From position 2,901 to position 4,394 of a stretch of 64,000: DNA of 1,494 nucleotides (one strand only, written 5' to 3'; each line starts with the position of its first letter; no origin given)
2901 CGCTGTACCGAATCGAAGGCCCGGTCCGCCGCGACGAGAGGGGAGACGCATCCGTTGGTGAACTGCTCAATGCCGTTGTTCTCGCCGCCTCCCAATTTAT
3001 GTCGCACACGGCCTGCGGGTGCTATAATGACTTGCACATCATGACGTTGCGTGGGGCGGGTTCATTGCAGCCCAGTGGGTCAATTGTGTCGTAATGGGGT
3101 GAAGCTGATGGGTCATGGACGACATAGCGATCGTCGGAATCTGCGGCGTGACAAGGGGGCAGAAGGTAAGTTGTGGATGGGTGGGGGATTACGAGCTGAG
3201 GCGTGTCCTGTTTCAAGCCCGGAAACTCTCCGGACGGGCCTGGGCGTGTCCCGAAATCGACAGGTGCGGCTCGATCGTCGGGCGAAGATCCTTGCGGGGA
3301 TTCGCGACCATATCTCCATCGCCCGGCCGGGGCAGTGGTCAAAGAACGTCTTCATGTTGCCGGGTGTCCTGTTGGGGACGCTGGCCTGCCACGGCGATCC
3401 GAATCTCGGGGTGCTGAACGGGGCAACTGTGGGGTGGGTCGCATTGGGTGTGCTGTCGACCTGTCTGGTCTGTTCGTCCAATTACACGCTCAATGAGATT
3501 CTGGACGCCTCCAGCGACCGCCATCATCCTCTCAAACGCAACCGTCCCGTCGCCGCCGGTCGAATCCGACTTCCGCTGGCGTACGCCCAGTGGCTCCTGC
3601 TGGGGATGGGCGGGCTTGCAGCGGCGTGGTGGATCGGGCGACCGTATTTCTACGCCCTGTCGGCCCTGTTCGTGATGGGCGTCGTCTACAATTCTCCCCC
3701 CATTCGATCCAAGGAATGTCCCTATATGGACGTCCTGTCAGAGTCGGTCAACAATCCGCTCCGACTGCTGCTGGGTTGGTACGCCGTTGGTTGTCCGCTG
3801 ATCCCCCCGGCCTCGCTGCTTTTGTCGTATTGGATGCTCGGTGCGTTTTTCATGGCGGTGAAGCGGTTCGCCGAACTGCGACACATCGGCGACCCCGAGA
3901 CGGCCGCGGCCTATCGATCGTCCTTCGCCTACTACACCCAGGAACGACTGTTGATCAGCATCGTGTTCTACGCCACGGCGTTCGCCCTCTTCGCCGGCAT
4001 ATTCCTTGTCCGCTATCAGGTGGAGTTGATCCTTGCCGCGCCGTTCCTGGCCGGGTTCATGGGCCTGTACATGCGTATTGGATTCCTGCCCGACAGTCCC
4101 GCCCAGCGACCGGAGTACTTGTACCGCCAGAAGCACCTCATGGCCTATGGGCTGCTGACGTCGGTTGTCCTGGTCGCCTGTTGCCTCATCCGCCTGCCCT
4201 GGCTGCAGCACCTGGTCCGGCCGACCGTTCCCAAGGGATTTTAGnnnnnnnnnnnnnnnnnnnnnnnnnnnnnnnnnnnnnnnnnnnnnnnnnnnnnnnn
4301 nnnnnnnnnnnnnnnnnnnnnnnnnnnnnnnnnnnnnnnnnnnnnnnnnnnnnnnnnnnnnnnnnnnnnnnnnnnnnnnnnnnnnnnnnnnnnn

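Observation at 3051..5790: DPPR-synthase-like UbiA enzyme and a GT-C-like membrane protein immediately downstream of the giant gene: candidate dedicated lipid-linked-pentose glycosylation system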

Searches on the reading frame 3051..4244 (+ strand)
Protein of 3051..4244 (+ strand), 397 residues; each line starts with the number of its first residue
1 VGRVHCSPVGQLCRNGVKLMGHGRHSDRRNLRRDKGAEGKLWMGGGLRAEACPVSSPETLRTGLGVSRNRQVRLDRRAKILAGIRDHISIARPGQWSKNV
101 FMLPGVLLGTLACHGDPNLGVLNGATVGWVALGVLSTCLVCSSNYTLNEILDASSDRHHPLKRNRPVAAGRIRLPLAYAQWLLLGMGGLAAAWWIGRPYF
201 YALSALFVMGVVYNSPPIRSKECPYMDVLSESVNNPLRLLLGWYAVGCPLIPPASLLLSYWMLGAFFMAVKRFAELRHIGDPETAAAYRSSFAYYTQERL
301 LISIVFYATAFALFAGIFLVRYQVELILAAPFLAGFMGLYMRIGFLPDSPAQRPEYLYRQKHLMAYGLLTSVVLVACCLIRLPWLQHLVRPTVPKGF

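Call 3: search_protein_families(library=pfam, proteins=[window:3051-4244:+], max_evalue=0.1)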
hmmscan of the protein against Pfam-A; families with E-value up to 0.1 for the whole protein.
window:3051-4244:+ (397 aa): 2 families
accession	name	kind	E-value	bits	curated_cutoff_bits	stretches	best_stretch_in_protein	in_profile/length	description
PF01040.23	UbiA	-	1e-22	81.1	34.2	1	113-353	13-239/250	UbiA prenyltransferase family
PF18900.5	DUF5656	-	0.011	15.5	23.3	1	294-334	110-148/242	Protein of unknown function (DUF5656)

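Call 4: search_protein_families(library=ncbifam, proteins=[window:3051-4244:+], max_evalue=0.1)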
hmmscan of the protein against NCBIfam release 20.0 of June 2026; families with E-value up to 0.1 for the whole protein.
window:3051-4244:+ (397 aa): 16 families
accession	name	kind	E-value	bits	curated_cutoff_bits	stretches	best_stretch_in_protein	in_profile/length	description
NF006088.0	PRK08238.1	equivalog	2.9e-25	88.9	351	1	82-305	190-397/482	UbiA family prenyltransferase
NF008978.0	PRK12324.1-4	equivalog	1.7e-24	86.4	207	1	87-310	35-244/322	decaprenyl-phosphate phosphoribosyltransferase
NF008976.0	PRK12324.1-1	equivalog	7.6e-22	78.1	474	1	75-318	12-240/306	decaprenyl-phosphate phosphoribosyltransferase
NF008977.0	PRK12324.1-2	equivalog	1.4e-19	70.6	234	1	89-310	7-212/297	decaprenyl-phosphate phosphoribosyltransferase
NF009523.0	PRK12884.1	equivalog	2.5e-08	33.5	269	1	130-347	39-248/279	prenyltransferase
NF009516.0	PRK12875.1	equivalog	1e-07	31.3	205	1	145-317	71-238/292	prenyltransferase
TIGR01476.1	chlor_syn_BchG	subfamily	1.4e-07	31.2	212.3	1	126-226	35-135/283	(bacterio)chlorophyll synthase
TIGR01473.1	cyoE_ctaB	equivalog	4.5e-07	29.9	210.3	1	90-349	6-253/281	heme o synthase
NF005742.0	PRK07566.1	equivalog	2.7e-06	26.7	313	1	131-223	69-159/315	chlorophyll synthase ChlG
NF009525.0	PRK12887.1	equivalog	0.00014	21.3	226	1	142-230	66-154/310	homogentisate phytyltransferase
NF010119.0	PRK13595.1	equivalog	0.00095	18.7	248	1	201-319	122-234/292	prenyltransferase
NF003348.0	PRK04375.1-1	equivalog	0.0016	17.9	285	1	84-279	3-191/292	heme o synthase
TIGR01475.1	ubiA_other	subfamily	0.0019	17.7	180.8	1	98-209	13-116/282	UbiA-like polyprenyltransferase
NF009512.0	PRK12872.1-1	equivalog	0.0068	16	278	1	131-203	42-116/303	geranylgeranylglycerol-phosphate geranylgeranyltransferase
NF009608.0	PRK13105.1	equivalog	0.04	13.1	217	1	189-310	104-224/291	prenyltransferase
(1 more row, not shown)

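Call 8: search_solved_structures(query=window:3276-4244:+, max_evalue=1, show_alignments=2)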
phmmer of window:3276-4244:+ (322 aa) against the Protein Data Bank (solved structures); distinct sequences matched with E-value up to 1: 3.
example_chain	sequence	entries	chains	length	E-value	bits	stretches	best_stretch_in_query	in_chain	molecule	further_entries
8j8j_D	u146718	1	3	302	9.8e-17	64.6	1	7-244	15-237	Decaprenyl-phosphate phosphoribosyltransferase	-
4tq3_A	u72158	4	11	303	2.3e-08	37.1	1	44-266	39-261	Prenyltransferase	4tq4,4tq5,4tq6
8j8k_A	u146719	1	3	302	3.6e-07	33.2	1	7-244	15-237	Decaprenyl-phosphate phosphoribosyltransferase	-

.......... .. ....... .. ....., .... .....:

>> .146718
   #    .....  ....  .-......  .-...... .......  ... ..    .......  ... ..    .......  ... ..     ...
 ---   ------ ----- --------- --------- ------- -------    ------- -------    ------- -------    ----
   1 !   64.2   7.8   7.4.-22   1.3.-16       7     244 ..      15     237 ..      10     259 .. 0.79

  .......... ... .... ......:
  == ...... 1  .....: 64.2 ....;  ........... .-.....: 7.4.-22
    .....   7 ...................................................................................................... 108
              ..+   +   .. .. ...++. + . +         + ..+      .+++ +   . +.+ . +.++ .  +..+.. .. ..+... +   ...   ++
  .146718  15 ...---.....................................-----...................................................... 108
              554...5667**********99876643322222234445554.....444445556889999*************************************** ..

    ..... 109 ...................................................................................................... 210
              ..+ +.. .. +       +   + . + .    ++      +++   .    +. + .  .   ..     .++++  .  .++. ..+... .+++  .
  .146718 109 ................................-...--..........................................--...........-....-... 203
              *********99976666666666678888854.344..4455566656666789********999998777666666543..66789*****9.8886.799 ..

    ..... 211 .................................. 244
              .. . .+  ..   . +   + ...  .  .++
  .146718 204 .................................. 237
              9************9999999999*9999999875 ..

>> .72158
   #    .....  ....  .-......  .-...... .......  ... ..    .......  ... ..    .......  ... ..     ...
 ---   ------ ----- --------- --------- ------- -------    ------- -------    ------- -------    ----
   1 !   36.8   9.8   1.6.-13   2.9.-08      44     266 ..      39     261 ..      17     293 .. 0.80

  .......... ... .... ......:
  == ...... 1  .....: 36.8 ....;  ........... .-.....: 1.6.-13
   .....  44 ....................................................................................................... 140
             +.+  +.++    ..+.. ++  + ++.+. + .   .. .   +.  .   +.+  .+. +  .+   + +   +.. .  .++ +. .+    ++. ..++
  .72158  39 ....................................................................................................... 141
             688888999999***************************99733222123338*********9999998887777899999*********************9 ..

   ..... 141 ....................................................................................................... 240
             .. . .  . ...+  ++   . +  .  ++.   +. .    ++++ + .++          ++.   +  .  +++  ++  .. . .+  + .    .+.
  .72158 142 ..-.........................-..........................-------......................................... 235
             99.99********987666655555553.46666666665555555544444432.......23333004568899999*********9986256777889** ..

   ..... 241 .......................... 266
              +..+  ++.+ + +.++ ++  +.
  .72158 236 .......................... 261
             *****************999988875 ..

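Call 12: find_homologous_proteins(query=window:3276-4244:+)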
Query window:3276-4244:+ (322 aa): 2868 proteins with E <= 0.001 among 8000 candidates; the best 120 are listed.
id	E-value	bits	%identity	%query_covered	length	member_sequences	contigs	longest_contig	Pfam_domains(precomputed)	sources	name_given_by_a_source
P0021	6.0e-215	731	100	100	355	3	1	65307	PF01040.24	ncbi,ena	-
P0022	4.9e-173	593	82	99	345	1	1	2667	PF01040.24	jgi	-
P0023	2.5e-155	535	75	99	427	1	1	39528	PF01040.24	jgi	-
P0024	3.3e-134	466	67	98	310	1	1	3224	PF01040.24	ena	-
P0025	1.2e-128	447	63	98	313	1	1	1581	PF01040.24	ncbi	-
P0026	2.8e-127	443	63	97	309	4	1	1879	PF01040.24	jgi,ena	-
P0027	4.4e-126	439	62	97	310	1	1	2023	PF01040.24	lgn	-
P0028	7.8e-126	438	62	97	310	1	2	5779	PF01040.24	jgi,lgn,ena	-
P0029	6.8e-125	435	63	98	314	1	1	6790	PF01040.24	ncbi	-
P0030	2.1e-124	433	62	98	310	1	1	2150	PF01040.24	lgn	-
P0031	5.9e-124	432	61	97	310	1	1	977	PF01040.24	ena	-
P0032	8.9e-124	431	64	97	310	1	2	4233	PF01040.24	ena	-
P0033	9.6e-124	431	63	97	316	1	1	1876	PF01040.24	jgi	jgi:decaprenyl-phosphate phosphoribosyltransferase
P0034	1.1e-123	431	61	98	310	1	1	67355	PF01040.24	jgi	jgi:decaprenyl-phosphate phosphoribosyltransferase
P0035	1.9e-123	430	61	98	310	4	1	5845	PF01040.24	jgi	-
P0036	5.9e-123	429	61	97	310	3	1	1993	PF01040.24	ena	-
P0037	1.4e-122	427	61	98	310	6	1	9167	PF01040.24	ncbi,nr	ncbi:MAG: UbiA family prenyltransferase [bacterium]|nr:UbiA family prenyltransferase [bacterium]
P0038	4.4e-122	426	61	98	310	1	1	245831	PF01040.24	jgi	jgi:4-hydroxybenzoate polyprenyltransferase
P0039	7.0e-122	425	60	97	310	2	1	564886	PF01040.24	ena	-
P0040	1.5e-121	424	61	98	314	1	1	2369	PF01040.24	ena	-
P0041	6.3e-121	422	61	98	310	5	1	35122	PF01040.24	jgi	jgi:4-hydroxybenzoate polyprenyltransferase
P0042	7.7e-121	422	60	98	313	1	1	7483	PF01040.24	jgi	jgi:4-hydroxybenzoate polyprenyltransferase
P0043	7.9e-121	422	59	98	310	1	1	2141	PF01040.24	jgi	jgi:decaprenyl-phosphate phosphoribosyltransferase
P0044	9.6e-121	421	60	98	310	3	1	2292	PF01040.24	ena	-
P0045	2.4e-120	420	60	98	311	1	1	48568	PF01040.24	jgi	jgi:4-hydroxybenzoate polyprenyltransferase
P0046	3.2e-120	420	59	98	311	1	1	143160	PF01040.24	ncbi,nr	ncbi:MAG: UbiA prenyltransferase family protein [Planctomycetes bacterium]|nr:UbiA prenyltransferase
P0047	5.3e-120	419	62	97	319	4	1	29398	PF01040.24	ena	-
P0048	6.0e-120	419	61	97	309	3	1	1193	PF01040.24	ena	-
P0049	6.2e-120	419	61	98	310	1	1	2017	PF01040.24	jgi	jgi:4-hydroxybenzoate polyprenyltransferase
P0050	8.8e-120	418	59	98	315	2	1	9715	PF01040.24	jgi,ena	-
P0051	1.4e-119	418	61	98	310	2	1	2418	PF01040.24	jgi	jgi:decaprenyl-phosphate phosphoribosyltransferase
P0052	1.7e-119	417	63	96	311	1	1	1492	PF01040.24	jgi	jgi:4-hydroxybenzoate polyprenyltransferase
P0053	3.6e-119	416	58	98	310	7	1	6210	PF01040.24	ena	-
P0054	3.8e-119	416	56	98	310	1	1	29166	PF01040.24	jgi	jgi:4-hydroxybenzoate polyprenyltransferase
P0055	4.3e-119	416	61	97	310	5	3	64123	PF01040.24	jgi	-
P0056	4.3e-119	416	62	97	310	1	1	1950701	PF01040.24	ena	-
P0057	6.6e-119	415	58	98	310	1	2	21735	PF01040.24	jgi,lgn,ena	-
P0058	8.2e-119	415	61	98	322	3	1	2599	PF01040.24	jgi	jgi:decaprenyl-phosphate phosphoribosyltransferase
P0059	3.4e-118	413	60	97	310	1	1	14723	PF01040.24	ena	-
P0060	3.6e-118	413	59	98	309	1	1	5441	PF01040.24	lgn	-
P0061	4.5e-118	413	58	98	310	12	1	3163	PF01040.24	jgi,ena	jgi:4-hydroxybenzoate polyprenyltransferase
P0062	8.4e-118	412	61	98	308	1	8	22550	PF01040.24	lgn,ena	-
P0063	8.4e-118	412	59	98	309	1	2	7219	PF01040.24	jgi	jgi:decaprenyl-phosphate phosphoribosyltransferase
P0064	1.1e-117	411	59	97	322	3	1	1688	PF01040.24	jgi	jgi:4-hydroxybenzoate polyprenyltransferase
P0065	2.0e-117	410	59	97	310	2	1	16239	PF01040.24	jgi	jgi:4-hydroxybenzoate polyprenyltransferase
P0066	7.6e-117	409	58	98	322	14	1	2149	PF01040.24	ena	-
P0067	8.2e-117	408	59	98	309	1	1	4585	PF01040.24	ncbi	-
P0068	8.5e-117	408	61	98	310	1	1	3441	PF01040.24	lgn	-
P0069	9.6e-117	408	56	97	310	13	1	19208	PF01040.24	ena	-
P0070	2.8e-116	407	59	98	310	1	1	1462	PF01040.24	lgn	-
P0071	7.7e-116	405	59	97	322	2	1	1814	PF01040.24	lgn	-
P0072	1.2e-115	405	58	97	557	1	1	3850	PF13419.13,PF00702.33,PF01040.24,PF13242.13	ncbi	-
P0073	2.2e-115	404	58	98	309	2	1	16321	PF01040.24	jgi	-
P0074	3.1e-115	403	57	98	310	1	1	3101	PF01040.24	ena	-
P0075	3.9e-115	403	64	92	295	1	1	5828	PF01040.24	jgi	-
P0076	5.9e-115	402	59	98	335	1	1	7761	PF01040.24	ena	-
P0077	1.1e-114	401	59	98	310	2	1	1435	PF01040.24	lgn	-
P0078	1.3e-114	401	60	97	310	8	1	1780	PF01040.24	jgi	jgi:4-hydroxybenzoate polyprenyltransferase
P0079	2.8e-114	400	58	98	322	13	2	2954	PF01040.24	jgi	-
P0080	2.3e-113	397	56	98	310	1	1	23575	PF01040.24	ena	-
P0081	1.3e-112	395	58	98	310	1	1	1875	PF01040.24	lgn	-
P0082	1.5e-112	394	57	98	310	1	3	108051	PF01040.24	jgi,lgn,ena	-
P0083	4.3e-112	393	61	92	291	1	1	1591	PF01040.24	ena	-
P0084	2.9e-109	384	54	98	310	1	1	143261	PF01040.24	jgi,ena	-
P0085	2.7e-108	380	54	98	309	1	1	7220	PF01040.24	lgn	-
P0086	9.5e-108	379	57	97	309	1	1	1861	PF01040.24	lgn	-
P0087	4.1e-107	377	59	96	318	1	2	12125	PF01040.24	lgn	-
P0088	1.3e-106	375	59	95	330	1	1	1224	PF01040.24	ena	-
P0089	1.3e-106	375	55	99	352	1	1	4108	PF01040.24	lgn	-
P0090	9.7e-106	372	56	98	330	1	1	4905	PF01040.24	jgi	jgi:4-hydroxybenzoate polyprenyltransferase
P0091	4.6e-105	370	53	97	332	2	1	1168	PF01040.24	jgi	-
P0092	5.3e-105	370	53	98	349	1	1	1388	PF01040.24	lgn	-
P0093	6.7e-105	369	55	96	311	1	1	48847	PF01040.24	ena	-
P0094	1.1e-104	369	56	95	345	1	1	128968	PF01040.24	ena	-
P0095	1.3e-104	368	53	97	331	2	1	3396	PF01040.24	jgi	jgi:decaprenyl-phosphate phosphoribosyltransferase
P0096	1.3e-104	368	56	95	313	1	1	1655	PF01040.24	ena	-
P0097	2.0e-104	368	57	94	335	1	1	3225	PF01040.24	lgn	-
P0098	2.0e-104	368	57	95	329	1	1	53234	PF01040.24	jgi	jgi:4-hydroxybenzoate polyprenyltransferase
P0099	2.0e-104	368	54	97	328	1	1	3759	PF01040.24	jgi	jgi:decaprenyl-phosphate phosphoribosyltransferase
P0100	2.2e-104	368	52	98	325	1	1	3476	PF01040.24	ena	-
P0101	4.8e-104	366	56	96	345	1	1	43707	PF01040.24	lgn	-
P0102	6.7e-104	366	56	93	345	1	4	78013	PF01040.24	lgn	-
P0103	1.1e-103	365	54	97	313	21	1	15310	PF01040.24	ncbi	-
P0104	1.1e-103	365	54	98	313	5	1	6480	PF01040.24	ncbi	-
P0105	1.5e-103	365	54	98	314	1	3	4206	PF01040.24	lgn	-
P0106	1.7e-103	365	53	98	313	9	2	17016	PF01040.24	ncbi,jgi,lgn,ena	-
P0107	1.9e-103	365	55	96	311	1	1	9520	PF01040.24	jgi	jgi:4-hydroxybenzoate polyprenyltransferase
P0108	4.0e-103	363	55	97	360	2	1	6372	PF01040.24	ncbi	-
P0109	4.9e-103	363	54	99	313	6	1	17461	PF01040.24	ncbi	-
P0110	5.3e-103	363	53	98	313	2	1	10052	PF01040.24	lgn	-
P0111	5.6e-103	363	57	95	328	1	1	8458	PF01040.24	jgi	jgi:4-hydroxybenzoate polyprenyltransferase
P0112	6.1e-103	363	54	97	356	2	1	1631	PF01040.24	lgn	-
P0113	6.3e-103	363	53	98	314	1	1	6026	PF01040.24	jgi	jgi:4-hydroxybenzoate polyprenyltransferase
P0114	7.1e-103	363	53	98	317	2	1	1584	PF01040.24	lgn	-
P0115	8.9e-103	362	54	97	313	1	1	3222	PF01040.24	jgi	jgi:decaprenyl-phosphate phosphoribosyltransferase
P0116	9.0e-103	362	56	95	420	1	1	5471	PF01040.24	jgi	jgi:decaprenyl-phosphate phosphoribosyltransferase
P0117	9.6e-103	362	55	96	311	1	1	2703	PF01040.24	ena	-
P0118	1.0e-102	362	54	95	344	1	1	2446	PF01040.24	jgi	jgi:decaprenyl-phosphate phosphoribosyltransferase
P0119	1.0e-102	362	59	89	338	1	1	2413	PF01040.24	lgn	-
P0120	1.2e-102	362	57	96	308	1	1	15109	PF01040.24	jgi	-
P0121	1.3e-102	362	57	95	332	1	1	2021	PF01040.24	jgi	jgi:decaprenyl-phosphate phosphoribosyltransferase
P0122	1.3e-102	362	55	95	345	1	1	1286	PF01040.24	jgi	jgi:4-hydroxybenzoate polyprenyltransferase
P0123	1.4e-102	362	54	95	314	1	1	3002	PF01040.24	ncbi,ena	-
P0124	1.5e-102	362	54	97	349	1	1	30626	PF01040.24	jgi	jgi:4-hydroxybenzoate polyprenyltransferase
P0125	1.7e-102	361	55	94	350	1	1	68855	PF01040.24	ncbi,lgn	-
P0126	1.8e-102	361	56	95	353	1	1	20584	PF01040.24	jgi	jgi:decaprenyl-phosphate phosphoribosyltransferase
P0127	1.8e-102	361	57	92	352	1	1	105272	PF01040.24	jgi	jgi:decaprenyl-phosphate phosphoribosyltransferase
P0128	2.2e-102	361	54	97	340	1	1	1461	PF01040.24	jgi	-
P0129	3.1e-102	361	53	98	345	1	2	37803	PF01040.24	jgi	jgi:decaprenyl-phosphate phosphoribosyltransferase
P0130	3.4e-102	360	55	97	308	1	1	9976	PF01040.24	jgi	jgi:4-hydroxybenzoate polyprenyltransferase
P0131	4.0e-102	360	57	95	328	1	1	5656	PF01040.24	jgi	jgi:4-hydroxybenzoate polyprenyltransferase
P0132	4.3e-102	360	57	95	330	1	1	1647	PF01040.24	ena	-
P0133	4.4e-102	360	55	94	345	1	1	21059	PF01040.24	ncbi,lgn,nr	ncbi:MAG: UbiA prenyltransferase family protein [Planctomycetia bacterium]|nr:UbiA prenyltransferase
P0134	4.5e-102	360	53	98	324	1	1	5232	PF01040.24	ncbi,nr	ncbi:MAG: UbiA family prenyltransferase [Bacteroidetes bacterium]|nr:UbiA family prenyltransferase [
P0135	4.6e-102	360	57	93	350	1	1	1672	PF01040.24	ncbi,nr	ncbi:MAG: UbiA prenyltransferase family protein [Planctomycetes bacterium]|nr:UbiA prenyltransferase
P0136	4.7e-102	360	54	94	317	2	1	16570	PF01040.24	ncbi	ncbi:MAG: UbiA prenyltransferase family protein [Pirellulales bacterium]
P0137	4.7e-102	360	56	94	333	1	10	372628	PF01040.24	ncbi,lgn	-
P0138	5.2e-102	360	54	97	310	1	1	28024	PF01040.24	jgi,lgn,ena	-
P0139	5.3e-102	360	57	92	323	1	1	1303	PF01040.24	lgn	-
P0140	6.5e-102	360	54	96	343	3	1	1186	PF01040.24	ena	-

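Call 19: find_encoding_contigs(protein=P0046, flank=8000, max_places=2)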
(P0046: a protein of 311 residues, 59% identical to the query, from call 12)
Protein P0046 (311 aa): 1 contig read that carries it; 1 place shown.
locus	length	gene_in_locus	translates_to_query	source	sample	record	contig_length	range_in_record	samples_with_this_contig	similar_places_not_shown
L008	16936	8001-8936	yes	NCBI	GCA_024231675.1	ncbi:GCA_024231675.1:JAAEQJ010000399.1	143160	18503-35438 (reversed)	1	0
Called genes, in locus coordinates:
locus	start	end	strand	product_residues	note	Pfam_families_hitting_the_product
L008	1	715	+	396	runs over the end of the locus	PF13439:Glyco_transf_4, PF13579:Glyco_trans_4_4 (weak), PF00534:Glycos_transf_1, PF13692:Glyco_trans_1_4, PF13524:Glyco_trans_1_2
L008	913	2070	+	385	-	PF13439:Glyco_transf_4, PF13579:Glyco_trans_4_4 (weak), PF20706:GT4-conflict (weak), PF00534:Glycos_transf_1, PF13692:Glyco_trans_1_4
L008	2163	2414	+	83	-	-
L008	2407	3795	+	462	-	-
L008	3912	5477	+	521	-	-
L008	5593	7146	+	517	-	PF13231:PMT_2 (weak)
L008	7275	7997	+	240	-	PF00702:Hydrolase, PF13419:HAD_2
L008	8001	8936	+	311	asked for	PF01040:UbiA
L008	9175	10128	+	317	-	PF00106:adh_short (faint), PF01073:3Beta_HSD, PF01370:Epimerase, PF02719:Polysacc_synt_2, PF04321:RmlD_sub_bind, PF07993:NAD_binding_4 (faint), PF08659:KR (faint), PF16363:GDP_Man_Dehyd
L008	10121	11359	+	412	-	PF13439:Glyco_transf_4, PF13579:Glyco_trans_4_4, PF00534:Glycos_transf_1, PF13692:Glyco_trans_1_4, PF13524:Glyco_trans_1_2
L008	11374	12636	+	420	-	-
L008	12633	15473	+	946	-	PF20706:GT4-conflict (weak), PF00534:Glycos_transf_1, PF13692:Glyco_trans_1_4, PF27533:CapK_C (weak)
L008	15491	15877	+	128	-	-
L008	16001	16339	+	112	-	PF00132:Hexapep, PF14602:Hexapep_2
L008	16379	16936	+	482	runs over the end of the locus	PF01575:MaoC_dehydratas, PF00106:adh_short (weak)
